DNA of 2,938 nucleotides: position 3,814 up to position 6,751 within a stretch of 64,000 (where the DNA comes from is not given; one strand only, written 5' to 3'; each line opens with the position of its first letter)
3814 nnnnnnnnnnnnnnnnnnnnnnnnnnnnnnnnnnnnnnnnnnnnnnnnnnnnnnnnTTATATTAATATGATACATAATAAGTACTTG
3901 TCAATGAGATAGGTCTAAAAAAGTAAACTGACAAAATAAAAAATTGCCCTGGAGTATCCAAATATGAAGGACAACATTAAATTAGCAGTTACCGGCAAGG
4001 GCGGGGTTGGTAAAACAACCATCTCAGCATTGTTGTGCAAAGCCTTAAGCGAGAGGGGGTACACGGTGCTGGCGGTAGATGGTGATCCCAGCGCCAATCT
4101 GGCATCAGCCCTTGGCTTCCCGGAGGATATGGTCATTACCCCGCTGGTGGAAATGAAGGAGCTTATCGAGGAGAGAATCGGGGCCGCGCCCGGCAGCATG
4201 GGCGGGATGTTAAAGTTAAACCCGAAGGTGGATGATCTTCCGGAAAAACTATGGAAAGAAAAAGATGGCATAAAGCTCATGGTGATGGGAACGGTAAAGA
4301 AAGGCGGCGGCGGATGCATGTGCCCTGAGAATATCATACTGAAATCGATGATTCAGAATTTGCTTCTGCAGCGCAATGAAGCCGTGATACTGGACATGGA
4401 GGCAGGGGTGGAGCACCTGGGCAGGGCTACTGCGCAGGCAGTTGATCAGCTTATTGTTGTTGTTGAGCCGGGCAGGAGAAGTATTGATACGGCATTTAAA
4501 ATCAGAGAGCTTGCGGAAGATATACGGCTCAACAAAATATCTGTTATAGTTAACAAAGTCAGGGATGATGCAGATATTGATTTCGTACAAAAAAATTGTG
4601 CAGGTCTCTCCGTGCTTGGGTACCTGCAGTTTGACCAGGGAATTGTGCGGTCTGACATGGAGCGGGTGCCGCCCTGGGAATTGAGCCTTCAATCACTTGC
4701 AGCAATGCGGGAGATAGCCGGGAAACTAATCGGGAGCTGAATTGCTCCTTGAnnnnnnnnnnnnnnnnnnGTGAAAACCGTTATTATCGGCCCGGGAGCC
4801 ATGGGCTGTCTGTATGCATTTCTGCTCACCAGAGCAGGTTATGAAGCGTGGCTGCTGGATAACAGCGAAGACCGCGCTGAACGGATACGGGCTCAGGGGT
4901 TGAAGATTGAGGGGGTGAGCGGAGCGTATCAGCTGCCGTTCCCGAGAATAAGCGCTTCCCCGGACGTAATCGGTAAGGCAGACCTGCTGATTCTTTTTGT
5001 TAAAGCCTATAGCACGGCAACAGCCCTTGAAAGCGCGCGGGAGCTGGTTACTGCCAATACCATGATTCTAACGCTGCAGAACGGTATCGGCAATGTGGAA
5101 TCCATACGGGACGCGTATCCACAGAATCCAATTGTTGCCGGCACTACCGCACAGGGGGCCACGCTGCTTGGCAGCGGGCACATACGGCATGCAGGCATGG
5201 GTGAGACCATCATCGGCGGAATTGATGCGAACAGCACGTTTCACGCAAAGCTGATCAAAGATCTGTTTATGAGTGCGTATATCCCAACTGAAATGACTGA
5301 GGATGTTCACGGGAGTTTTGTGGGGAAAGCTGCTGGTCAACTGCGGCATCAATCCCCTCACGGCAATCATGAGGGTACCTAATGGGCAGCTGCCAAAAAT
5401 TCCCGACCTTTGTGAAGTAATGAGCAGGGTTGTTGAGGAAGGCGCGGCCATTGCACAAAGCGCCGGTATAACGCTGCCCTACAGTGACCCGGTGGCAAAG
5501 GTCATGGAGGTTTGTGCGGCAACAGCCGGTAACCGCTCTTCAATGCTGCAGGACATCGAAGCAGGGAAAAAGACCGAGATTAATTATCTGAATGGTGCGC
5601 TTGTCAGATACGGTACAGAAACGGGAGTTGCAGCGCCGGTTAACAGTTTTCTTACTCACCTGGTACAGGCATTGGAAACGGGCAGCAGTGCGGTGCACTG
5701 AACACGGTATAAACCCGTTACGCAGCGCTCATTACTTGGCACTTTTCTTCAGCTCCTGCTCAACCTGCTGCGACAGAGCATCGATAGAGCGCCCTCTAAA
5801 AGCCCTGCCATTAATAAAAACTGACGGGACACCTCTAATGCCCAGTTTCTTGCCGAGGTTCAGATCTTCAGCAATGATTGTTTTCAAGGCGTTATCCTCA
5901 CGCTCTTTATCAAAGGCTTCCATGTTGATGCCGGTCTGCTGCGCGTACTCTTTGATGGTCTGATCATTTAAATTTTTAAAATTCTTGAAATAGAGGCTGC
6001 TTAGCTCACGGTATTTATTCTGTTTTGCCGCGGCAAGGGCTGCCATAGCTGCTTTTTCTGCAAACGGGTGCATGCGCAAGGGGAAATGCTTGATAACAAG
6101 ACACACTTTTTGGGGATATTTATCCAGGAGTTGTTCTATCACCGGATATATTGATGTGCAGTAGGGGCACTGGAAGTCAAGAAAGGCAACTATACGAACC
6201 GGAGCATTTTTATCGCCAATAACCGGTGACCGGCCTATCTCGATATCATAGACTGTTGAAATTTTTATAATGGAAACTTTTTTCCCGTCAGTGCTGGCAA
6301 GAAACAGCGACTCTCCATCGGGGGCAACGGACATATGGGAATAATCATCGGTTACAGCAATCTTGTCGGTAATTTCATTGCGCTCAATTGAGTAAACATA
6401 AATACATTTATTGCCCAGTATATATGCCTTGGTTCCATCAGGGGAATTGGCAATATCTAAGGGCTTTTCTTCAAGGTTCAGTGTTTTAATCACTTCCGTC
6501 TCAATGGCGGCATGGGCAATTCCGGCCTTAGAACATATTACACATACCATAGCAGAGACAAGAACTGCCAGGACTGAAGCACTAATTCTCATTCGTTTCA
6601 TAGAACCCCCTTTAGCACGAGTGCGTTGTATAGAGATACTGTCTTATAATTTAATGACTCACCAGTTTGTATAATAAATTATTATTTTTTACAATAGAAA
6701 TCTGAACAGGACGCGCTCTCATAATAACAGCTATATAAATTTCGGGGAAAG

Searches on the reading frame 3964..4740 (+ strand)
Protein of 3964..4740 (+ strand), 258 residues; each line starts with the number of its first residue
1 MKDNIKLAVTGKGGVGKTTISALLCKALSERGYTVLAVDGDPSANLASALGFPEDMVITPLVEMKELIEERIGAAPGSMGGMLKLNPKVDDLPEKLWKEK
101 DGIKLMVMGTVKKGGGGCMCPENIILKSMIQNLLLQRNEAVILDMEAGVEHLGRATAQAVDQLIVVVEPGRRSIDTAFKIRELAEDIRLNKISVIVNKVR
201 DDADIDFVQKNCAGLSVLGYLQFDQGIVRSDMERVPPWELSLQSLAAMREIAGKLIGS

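Call 5: search_protein_families(library=pfam, proteins=[window:3964-4740:+], max_evalue=0.01)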
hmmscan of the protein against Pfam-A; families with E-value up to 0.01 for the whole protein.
window:3964-4740:+ (258 aa): 16 families
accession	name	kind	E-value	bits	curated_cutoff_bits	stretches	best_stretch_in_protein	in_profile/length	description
PF01656.29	CbiA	-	1.3e-20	74.1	25.4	1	8-234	3-122/125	CobQ/CobB/MinD/ParA nucleotide binding domain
PF13614.12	AAA_31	-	1.5e-12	48.3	27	1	11-62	9-60/177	AAA domain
PF02374.21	ArsA_ATPase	-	2.9e-11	43.6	24.3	1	8-50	5-47/305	Anion-transporting ATPase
PF10609.15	ParA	-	3e-08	33.8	27.1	1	7-41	7-41/246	NUBPL iron-transfer P-loop NTPase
PF13500.12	AAA_26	-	1.5e-06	28.6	27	0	162-224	130-191/198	AAA domain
PF00142.24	Fer4_NifH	-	3.1e-06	27.3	25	1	6-49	2-45/271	4Fe-4S iron sulfur cluster binding proteins, NifH/frxC family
PF03029.23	ATP_bind_1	-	8e-06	26.3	27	1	9-110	1-98/240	Conserved hypothetical ATP binding protein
PF06564.18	CBP_BcsQ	-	8.6e-06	25.9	21.3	1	7-46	4-44/234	Cellulose biosynthesis protein BcsQ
PF01583.26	APS_kinase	-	0.00019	21.9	21.1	1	7-54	5-53/152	Adenylylsulphate kinase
PF20720.3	nSTAND3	-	0.00027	21.1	27.2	1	6-40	19-52/155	Novel STAND NTPase 3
PF13479.12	AAA_24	-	0.00089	19.6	27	1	4-108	2-70/195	AAA domain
PF03266.21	NTPase_1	-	0.0018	18.6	23.9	1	6-35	1-30/168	NTPase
PF16575.11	CLP1_P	-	0.0021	18.3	26.6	1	11-44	1-34/188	mRNA cleavage and polyadenylation factor CLP1 P-loop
PF13604.12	AAA_30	-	0.0027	17.9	27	1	8-56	22-72/191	AAA domain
PF03308.22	MeaB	-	0.0041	16.6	23.1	1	6-46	35-75/273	Methylmalonyl Co-A mutase-associated GTPase MeaB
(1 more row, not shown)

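Call 6: search_protein_families(library=ncbifam, proteins=[window:3964-4740:+], max_evalue=0.01)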
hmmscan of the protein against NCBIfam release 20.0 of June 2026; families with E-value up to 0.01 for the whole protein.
window:3964-4740:+ (258 aa): 37 families (the best 25 are shown)
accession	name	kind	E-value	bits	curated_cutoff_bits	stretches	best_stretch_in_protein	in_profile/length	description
TIGR01969.1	minD_arch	subfamily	3.5e-18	65.7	201.75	2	9-52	6-50/251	cell division ATPase MinD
TIGR01968.1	minD_bact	equivalog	2.4e-15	56.6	212.9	2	9-57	7-56/261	septum site-determining protein MinD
NF041546.1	ParA_partition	equivalog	4e-11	42.8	180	1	10-47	6-43/203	ParA family partition ATPase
TIGR03371.1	cellulose_yhjQ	equivalog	5.3e-11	42.5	157.85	2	12-54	10-52/246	cellulose biosynthesis protein BcsQ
TIGR00345.1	GET3_arsA_TRC40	subfamily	2.2e-08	34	135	1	9-50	2-43/299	TRC40/GET3/ArsA family transport-energizing ATPase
TIGR03453.1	partition_RepA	equivalog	3.6e-08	32.7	348.45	1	11-52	112-153/387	plasmid partitioning protein RepA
NF010443.0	PRK13869.1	subfamily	4.6e-08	32.3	446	1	8-54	125-173/405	plasmid-partitioning protein RepA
TIGR04291.1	arsen_driv_ArsA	equivalog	1.5e-07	30.5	650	1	9-48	8-47/565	arsenical pump-driving ATPase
NF041417.1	ArsA_halo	exception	5.5e-07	28.7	800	1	6-51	335-380/617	arsenical pump-driving ATPase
TIGR01281.1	DPOR_bchL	equivalog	7.3e-07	28.8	345.15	1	6-45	2-41/268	ferredoxin:protochlorophyllide reductase (ATP-dependent) iron-sulfur ATP-binding protein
NF009701.0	PRK13230.1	subfamily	2.4e-06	26.8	350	1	6-56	3-53/291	nitrogenase reductase-like protein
NF033200.1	F430_CfbC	exception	2.7e-06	26.9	402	1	6-50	2-46/260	Ni-sirohydrochlorin a,c-diamide reductive cyclase ATP-dependent reductase subunit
NF047398.1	AAA_KGGVGR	domain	3e-06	27.7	90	1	12-41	11-40/190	KGGVGR-motif variant AAA ATPase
NF053621.1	ATPseBagBMYCTU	equivalog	4.5e-06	26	521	1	9-54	17-62/371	ATPase BagB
TIGR01287.1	nifH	equivalog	8.1e-06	25.3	394.35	1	6-50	2-46/275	nitrogenase iron protein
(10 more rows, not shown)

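Call 42: search_solved_structures(query=window:3964-4740:+, max_evalue=0.00001, show_alignments=1)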
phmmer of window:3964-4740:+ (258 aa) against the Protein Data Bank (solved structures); distinct sequences matched with E-value up to 0.00001: 10.
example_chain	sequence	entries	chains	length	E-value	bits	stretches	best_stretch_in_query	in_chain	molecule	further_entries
3kje_A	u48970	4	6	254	2.9e-50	174.4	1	5-252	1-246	CO dehydrogenase/acetyl-CoA synthase complex, accessory protein CooC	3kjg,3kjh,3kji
1f48_A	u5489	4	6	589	5.4e-11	45.8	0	7-49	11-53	ARSENITE-TRANSLOCATING ATPASE | ARSENICAL PUMP-DRIVING ATPASE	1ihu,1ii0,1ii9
9nbl_A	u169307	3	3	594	6.1e-11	45.6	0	9-67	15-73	Arsenite transporter ATPase-like protein,arsA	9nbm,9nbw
9nbo_A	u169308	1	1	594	1.5e-09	41.1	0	9-67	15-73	Arsenite transporter ATPase-like protein,arsA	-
1hyq_A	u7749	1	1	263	3.4e-09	39.9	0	9-79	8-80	CELL DIVISION INHIBITOR (MIND-1)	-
5zme_A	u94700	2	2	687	6.2e-09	39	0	7-51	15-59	ATPase ARSA1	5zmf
1g3q_A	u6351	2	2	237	7.5e-09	38.8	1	8-55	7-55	CELL DIVISION INHIBITOR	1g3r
1ion_A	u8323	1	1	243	3e-08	36.8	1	8-57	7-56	PROBABLE CELL DIVISION INHIBITOR MIND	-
4v03_A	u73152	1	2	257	1.2e-07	34.9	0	8-62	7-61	SITE-DETERMINING PROTEIN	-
4v02_A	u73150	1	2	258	1.4e-06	31.3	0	8-61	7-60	SITE-DETERMINING PROTEIN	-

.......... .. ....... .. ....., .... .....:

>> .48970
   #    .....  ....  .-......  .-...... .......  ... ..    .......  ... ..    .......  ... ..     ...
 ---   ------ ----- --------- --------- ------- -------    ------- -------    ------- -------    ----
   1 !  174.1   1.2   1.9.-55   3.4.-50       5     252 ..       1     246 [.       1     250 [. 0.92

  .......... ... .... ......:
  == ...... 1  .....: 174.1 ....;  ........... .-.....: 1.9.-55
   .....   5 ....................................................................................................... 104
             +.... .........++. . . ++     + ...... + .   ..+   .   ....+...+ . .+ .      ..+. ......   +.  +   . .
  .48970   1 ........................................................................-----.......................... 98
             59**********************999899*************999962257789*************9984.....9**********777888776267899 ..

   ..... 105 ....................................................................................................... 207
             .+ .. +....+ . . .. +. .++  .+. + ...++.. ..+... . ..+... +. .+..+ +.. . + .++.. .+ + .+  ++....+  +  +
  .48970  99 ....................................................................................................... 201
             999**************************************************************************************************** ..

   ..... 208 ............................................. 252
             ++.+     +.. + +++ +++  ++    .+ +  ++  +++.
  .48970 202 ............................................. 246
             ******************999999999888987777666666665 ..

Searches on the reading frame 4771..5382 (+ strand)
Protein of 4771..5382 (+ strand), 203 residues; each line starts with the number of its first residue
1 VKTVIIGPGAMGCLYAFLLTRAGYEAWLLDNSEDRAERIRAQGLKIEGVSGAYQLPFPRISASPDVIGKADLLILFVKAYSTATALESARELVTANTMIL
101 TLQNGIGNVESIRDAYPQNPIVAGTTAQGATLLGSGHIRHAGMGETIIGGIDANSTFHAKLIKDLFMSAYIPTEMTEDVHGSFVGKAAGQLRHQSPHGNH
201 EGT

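Call 5: search_protein_families(library=pfam, proteins=[window:4771-5382:+], max_evalue=0.01)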
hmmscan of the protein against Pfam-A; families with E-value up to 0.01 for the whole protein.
window:4771-5382:+ (203 aa): 4 families
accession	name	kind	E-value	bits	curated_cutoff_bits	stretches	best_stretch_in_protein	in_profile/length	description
PF02558.23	ApbA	-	1.1e-42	145.6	22.2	1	4-150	2-147/150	Ketopantoate reductase PanE/ApbA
PF01494.25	FAD_binding_3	-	0.0018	18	22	1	2-45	3-46/349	FAD binding domain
PF02254.24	TrkA_N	-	0.0068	17.2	23.8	0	4-45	2-43/116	TrkA-N domain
PF02737.24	3HCDH_N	-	0.0081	16.5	22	0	4-41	3-40/180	3-hydroxyacyl-CoA dehydrogenase, NAD binding domain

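Call 6: search_protein_families(library=ncbifam, proteins=[window:4771-5382:+], max_evalue=0.01)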
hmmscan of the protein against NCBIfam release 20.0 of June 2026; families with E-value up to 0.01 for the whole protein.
window:4771-5382:+ (203 aa): 22 families
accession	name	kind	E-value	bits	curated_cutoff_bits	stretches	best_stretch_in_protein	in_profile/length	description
TIGR00745.1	apbA_panE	subfamily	8.3e-41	140.2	141.35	1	3-187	2-187/305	2-dehydropantoate 2-reductase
NF005092.1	PRK06522.2-3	equivalog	2.8e-31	108.8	500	1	1-186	1-180/296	2-dehydropantoate 2-reductase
NF005088.0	PRK06522.1-2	subfamily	9.5e-31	107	371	1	1-187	1-186/308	2-dehydropantoate 2-reductase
NF009543.0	PRK12921.1-5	equivalog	6.9e-24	84.5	339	1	1-188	1-187/305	oxidoreductase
NF004887.0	PRK06249.1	equivalog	1.1e-23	83.9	360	1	2-180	7-190/316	putative 2-dehydropantoate 2-reductase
NF005091.0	PRK06522.2-2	equivalog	7.1e-23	81.2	252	1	1-179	2-175/302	2-dehydropantoate 2-reductase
NF005087.0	PRK06522.1-1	equivalog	5.1e-22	78.3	351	1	1-178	1-168/296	2-dehydropantoate 2-reductase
NF004311.0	PRK05708.1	equivalog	9.4e-22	77.2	378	1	4-182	6-180/305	putative 2-dehydropantoate 2-reductase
NF005094.0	PRK06522.2-5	equivalog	8.1e-19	68.1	382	1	1-180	1-180/307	2-dehydropantoate 2-reductase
NF006083.0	PRK08229.1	equivalog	2.3e-18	66.2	371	1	2-181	4-180/341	2-dehydropantoate 2-reductase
NF005093.0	PRK06522.2-4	equivalog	1.6e-17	63.9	308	1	1-159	4-159/304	2-dehydropantoate 2-reductase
NF005089.0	PRK06522.1-4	subfamily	3.1e-13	49.8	223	1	1-106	1-104/326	2-dehydropantoate 2-reductase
NF005090.0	PRK06522.2-1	equivalog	2.7e-11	43.3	496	1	1-179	3-175/296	2-dehydropantoate 2-reductase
NF009541.0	PRK12921.1-1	equivalog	5.8e-09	35.6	338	1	4-123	9-121/297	oxidoreductase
NF000942.0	PRK00094.1-4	subfamily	4.6e-07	29.3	257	1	2-187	4-190/334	NAD(P)H-dependent glycerol-3-phosphate dehydrogenase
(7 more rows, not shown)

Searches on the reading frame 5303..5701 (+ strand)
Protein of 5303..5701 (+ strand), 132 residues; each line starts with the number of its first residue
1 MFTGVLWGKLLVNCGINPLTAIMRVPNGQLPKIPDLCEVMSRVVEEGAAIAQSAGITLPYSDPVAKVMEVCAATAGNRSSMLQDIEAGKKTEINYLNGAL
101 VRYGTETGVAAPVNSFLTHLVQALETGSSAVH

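Call 5: search_protein_families(library=pfam, proteins=[window:5303-5701:+], max_evalue=0.01)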
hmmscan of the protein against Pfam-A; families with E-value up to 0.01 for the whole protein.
window:5303-5701:+ (132 aa): 1 family
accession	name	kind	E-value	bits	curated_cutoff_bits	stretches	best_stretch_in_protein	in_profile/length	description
PF08546.17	ApbA_C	-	4.9e-39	134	22.7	1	5-125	5-125/125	Ketopantoate reductase PanE/ApbA C terminal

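Call 6: search_protein_families(library=ncbifam, proteins=[window:5303-5701:+], max_evalue=0.01)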
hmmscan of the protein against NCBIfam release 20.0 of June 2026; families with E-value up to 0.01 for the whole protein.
window:5303-5701:+ (132 aa): 15 families
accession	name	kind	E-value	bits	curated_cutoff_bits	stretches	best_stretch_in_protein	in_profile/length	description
TIGR00745.1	apbA_panE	subfamily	1.7e-36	126.1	141.35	1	5-126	182-303/305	2-dehydropantoate 2-reductase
NF005087.0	PRK06522.1-1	equivalog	1.2e-28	100.1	351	1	5-126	172-290/296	2-dehydropantoate 2-reductase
NF005093.0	PRK06522.2-4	equivalog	2.5e-27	96.1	308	1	4-129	180-301/304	2-dehydropantoate 2-reductase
NF005092.1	PRK06522.2-3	equivalog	4.3e-27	95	500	1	4-125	175-295/296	2-dehydropantoate 2-reductase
NF005091.0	PRK06522.2-2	equivalog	1.2e-24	87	252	1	2-127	175-299/302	2-dehydropantoate 2-reductase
NF004311.0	PRK05708.1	equivalog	5e-23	81.4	378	1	5-123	180-295/305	putative 2-dehydropantoate 2-reductase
NF005088.0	PRK06522.1-2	subfamily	2.4e-19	69.6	371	1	6-126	182-303/308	2-dehydropantoate 2-reductase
NF005089.0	PRK06522.1-4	subfamily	9e-16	58.1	223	1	6-125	201-318/326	2-dehydropantoate 2-reductase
NF005090.0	PRK06522.2-1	equivalog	4.9e-15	55.6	496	1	4-126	177-294/296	2-dehydropantoate 2-reductase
NF006083.0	PRK08229.1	equivalog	3.1e-14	52.7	371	1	77-128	269-320/341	2-dehydropantoate 2-reductase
NF009543.0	PRK12921.1-5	equivalog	5.6e-14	52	339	1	6-125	182-303/305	oxidoreductase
NF005094.0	PRK06522.2-5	equivalog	2.6e-11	43.4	382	1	6-124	183-301/307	2-dehydropantoate 2-reductase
NF009542.0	PRK12921.1-4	equivalog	1.5e-10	40.8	288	1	6-124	165-282/286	oxidoreductase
NF009541.0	PRK12921.1-1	equivalog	2.5e-08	33.6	338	1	2-126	172-294/297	oxidoreductase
NF004887.0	PRK06249.1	equivalog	1.1e-06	28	360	1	7-126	194-312/316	putative 2-dehydropantoate 2-reductase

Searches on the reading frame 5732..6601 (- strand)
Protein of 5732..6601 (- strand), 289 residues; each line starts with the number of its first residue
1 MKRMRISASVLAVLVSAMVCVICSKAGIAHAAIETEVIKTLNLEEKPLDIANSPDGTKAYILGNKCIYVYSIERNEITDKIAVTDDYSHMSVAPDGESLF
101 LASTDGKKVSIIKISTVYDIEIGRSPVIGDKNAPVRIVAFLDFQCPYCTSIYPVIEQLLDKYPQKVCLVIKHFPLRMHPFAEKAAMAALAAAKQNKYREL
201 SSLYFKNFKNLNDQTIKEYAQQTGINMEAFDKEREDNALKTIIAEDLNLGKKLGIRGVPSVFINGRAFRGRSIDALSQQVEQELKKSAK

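Call 5: search_protein_families(library=pfam, proteins=[window:5732-6601:-], max_evalue=0.01)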
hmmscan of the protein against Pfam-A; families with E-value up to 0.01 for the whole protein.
window:5732-6601:- (289 aa): 6 families
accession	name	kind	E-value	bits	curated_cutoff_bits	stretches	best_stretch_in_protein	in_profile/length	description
PF13462.12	Thioredoxin_4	-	9.3e-28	97.9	23.2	1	124-281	4-164/165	Thioredoxin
PF01323.26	DSBA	-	2.3e-21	76.9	25.6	1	137-278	2-188/191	DSBA-like thioredoxin domain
PF13743.12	Thioredoxin_5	-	6.3e-08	33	27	1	184-263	83-163/186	Thioredoxin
PF13098.12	Thioredoxin_2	-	2e-06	28.5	27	1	137-263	9-81/104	Thioredoxin-like domain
PF25174.1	Beta-prop_THOC3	-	0.0032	17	305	1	35-117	79-161/272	THOC3 beta-propeller domain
PF13192.12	Thioredoxin_3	-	0.0084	16.6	24.8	0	240-266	32-58/76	Thioredoxin domain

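Call 6: search_protein_families(library=ncbifam, proteins=[window:5732-6601:-], max_evalue=0.01)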
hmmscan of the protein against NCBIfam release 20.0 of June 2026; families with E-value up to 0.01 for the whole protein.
window:5732-6601:- (289 aa): 12 families
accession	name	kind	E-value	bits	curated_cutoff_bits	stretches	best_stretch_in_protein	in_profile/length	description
NF041057.1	Rcas_1661_fam_Se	equivalog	9e-14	51.6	190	1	127-271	83-234/247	Rcas_1661 family thioredoxin-like (seleno)lipoprotein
NF047695.1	ThlDiSintDsbAHaem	equivalog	3.8e-08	32.9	290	1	134-266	39-176/206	thiol:disulfide interchange protein DsbA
NF008198.0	PRK10954.1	equivalog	4.8e-08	33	279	1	136-267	40-177/207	thiol:disulfide interchange protein DsbA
TIGR03866.1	PQQ_ABC_repeats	subfamily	2.7e-05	23.4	287.3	1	34-121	30-122/310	PQQ-dependent catabolism-associated beta-propeller protein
NF048007.1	MmpL3Stblzr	equivalog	8.8e-05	21.8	600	1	35-107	258-330/366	MmpL3/TtfA transport complex stabilizer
NF052340.1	hydrazine_beta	equivalog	0.00023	20.3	560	1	15-123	4-116/372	hydrazine synthase subunit beta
NF008657.0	PRK11657.1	equivalog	0.00033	20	124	1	129-160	113-144/251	thiol:disulfide interchange protein DsbG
NF052402.1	ThlOxiredEpsilon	equivalog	0.0005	19.7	370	1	128-221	123-207/236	bifunctional thiol oxidoreductase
TIGR00411.1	redox_disulf_1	equivalog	0.0012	18.8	92.75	0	240-266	36-62/82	MJ0307 family thioredoxin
TIGR02180.1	GRX_euk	equivalog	0.0025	18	87.25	0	249-286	46-82/84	glutaredoxin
TIGR02196.1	GlrX_YruB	hypoth_equivalog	0.0057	17.1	88.55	0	215-279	15-72/74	glutaredoxin-like protein, YruB-family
NF045500.1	Omp28_seleno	equivalog_domain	0.0082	15.5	200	0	139-174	45-80/377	Omp28-related selenoprotein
